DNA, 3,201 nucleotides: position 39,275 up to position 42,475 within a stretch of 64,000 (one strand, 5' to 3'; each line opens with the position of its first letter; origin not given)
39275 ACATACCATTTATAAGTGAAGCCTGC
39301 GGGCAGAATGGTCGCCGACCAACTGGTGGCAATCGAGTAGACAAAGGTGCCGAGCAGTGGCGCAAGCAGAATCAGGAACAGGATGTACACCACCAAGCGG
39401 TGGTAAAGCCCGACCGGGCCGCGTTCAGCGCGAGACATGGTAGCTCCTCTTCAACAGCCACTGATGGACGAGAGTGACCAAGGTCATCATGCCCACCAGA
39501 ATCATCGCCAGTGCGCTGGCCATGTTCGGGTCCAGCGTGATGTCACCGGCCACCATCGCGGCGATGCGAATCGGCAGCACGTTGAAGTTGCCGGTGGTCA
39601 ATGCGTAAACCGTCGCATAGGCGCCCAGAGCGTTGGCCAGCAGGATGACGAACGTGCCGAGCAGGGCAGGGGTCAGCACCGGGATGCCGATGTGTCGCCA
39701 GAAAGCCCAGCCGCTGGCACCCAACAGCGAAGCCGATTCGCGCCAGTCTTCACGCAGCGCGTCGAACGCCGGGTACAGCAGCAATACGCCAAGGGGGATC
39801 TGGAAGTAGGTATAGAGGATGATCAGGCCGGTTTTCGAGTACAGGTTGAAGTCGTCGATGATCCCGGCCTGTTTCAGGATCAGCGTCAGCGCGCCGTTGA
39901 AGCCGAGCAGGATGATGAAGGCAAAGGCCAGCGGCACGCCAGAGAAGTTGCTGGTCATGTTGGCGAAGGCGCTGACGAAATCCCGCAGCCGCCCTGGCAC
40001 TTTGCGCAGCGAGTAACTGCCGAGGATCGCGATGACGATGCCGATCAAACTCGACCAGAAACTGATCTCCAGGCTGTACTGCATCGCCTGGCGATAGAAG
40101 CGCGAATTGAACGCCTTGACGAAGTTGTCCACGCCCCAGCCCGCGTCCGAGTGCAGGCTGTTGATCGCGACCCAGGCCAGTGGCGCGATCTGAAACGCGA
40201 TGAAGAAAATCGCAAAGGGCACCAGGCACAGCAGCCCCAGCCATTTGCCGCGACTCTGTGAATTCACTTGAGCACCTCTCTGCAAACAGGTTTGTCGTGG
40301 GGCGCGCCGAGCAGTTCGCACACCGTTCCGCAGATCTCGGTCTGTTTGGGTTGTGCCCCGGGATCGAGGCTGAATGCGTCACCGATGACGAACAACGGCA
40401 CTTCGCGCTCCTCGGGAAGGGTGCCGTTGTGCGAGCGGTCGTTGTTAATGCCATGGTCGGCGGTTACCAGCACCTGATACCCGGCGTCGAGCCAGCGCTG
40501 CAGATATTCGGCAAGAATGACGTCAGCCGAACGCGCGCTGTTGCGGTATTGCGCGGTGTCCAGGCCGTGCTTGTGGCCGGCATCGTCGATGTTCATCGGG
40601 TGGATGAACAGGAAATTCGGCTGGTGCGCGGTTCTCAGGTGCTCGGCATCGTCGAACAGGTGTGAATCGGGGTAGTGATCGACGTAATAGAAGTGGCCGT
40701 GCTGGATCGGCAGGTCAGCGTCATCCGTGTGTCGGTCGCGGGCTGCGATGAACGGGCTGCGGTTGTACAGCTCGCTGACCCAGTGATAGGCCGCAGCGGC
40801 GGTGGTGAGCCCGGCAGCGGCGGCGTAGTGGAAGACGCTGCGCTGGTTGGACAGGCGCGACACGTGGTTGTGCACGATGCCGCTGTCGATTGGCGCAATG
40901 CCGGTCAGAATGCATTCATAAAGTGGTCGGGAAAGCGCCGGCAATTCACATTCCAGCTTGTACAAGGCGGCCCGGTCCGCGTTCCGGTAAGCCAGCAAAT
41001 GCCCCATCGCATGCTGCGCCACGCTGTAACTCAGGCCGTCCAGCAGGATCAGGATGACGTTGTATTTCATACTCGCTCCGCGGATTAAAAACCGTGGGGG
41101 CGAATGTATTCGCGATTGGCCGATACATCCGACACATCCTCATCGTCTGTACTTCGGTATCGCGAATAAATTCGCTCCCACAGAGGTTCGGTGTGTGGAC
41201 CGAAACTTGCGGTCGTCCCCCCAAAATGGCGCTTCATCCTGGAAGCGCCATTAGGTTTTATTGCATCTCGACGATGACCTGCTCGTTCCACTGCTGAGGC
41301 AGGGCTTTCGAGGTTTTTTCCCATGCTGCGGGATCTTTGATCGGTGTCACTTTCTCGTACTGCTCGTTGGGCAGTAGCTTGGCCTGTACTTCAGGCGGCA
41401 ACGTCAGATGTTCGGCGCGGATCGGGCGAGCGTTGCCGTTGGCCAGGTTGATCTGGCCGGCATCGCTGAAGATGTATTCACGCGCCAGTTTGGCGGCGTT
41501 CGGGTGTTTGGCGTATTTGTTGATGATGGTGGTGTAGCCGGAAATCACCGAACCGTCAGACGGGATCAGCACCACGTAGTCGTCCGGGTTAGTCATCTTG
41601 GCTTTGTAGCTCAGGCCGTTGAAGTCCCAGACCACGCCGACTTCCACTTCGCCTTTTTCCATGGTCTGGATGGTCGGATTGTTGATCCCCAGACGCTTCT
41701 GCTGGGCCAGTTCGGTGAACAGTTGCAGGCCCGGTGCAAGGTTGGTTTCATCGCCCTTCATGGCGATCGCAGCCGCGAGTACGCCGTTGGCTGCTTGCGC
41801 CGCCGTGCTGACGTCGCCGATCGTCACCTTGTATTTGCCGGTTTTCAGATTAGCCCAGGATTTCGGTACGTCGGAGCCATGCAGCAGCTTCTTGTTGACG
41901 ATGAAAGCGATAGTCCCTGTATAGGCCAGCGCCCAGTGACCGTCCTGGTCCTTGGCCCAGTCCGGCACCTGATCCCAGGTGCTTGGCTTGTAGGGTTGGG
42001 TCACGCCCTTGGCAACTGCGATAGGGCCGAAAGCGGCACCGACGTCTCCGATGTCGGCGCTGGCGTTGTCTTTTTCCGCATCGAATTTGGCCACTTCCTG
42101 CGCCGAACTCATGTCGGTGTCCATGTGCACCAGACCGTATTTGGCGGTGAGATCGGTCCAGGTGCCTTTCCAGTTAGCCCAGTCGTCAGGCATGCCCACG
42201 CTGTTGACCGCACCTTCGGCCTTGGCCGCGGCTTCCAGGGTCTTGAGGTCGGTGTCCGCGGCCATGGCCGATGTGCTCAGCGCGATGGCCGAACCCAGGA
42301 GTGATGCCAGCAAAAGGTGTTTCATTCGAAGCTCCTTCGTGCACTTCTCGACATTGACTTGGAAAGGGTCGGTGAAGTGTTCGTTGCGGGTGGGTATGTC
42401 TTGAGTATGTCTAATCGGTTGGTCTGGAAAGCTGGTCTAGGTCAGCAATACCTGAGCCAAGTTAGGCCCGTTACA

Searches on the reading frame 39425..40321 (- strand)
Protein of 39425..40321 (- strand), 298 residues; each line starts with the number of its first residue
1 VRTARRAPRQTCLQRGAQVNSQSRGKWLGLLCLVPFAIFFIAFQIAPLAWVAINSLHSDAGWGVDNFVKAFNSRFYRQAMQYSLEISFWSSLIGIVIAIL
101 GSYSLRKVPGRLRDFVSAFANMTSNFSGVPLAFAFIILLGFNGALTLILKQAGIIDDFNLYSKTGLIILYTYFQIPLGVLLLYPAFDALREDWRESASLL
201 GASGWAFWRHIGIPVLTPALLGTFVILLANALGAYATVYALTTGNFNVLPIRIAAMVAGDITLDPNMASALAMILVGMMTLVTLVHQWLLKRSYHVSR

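Call 44: search_protein_families(library=pfam, proteins=[window:39425-40321:-], max_evalue=0.00001)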
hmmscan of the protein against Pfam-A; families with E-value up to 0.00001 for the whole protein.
window:39425-40321:- (298 aa): 1 family
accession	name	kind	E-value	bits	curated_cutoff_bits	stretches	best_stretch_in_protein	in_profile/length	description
PF00528.27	BPD_transp_1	-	7.1e-11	42.6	26.4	1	93-292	4-181/184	Binding-protein-dependent transport system inner membrane component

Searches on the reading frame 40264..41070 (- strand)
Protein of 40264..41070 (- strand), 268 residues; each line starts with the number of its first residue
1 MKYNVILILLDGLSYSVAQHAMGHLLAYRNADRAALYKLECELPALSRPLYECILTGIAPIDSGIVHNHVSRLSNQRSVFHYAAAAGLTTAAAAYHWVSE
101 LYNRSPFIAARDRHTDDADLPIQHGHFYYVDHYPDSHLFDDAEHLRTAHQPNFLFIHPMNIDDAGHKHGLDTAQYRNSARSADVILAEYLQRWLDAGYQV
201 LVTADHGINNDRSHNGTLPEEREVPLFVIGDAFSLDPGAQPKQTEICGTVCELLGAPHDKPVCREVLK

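Call 44: search_protein_families(library=pfam, proteins=[window:40264-41070:-], max_evalue=0.00001)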
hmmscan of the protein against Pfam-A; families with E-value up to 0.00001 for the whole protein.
window:40264-41070:- (268 aa): 2 families
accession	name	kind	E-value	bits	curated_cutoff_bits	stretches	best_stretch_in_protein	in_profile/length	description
PF01663.27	Phosphodiest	-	2.2e-15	57.6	23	1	5-209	1-222/342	Type I phosphodiesterase / nucleotide pyrophosphatase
PF01676.23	Metalloenzyme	-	2.7e-07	30.8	24.3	1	144-233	140-225/252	Metalloenzyme superfamily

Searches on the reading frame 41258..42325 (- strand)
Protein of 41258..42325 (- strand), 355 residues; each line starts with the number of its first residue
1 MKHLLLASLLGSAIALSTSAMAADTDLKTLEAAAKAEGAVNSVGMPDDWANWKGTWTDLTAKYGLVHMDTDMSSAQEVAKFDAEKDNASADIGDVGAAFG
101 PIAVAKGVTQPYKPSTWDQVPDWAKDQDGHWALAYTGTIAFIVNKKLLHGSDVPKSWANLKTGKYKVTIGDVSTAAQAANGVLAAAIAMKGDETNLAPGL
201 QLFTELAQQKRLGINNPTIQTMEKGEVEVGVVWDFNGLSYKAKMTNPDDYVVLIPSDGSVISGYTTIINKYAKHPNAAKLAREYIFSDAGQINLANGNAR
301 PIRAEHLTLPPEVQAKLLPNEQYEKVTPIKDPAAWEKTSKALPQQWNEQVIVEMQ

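Call 44: search_protein_families(library=pfam, proteins=[window:41258-42325:-], max_evalue=0.00001)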
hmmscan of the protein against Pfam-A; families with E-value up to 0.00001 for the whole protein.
window:41258-42325:- (355 aa): 2 families
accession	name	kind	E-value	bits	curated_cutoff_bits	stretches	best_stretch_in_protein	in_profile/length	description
PF13343.11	SBP_bac_6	-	1.8e-27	96.8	24.6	1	91-321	5-232/245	Bacterial extracellular solute-binding protein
PF13531.11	SBP_bac_11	-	7e-08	33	25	1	135-291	77-218/227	Bacterial extracellular solute-binding protein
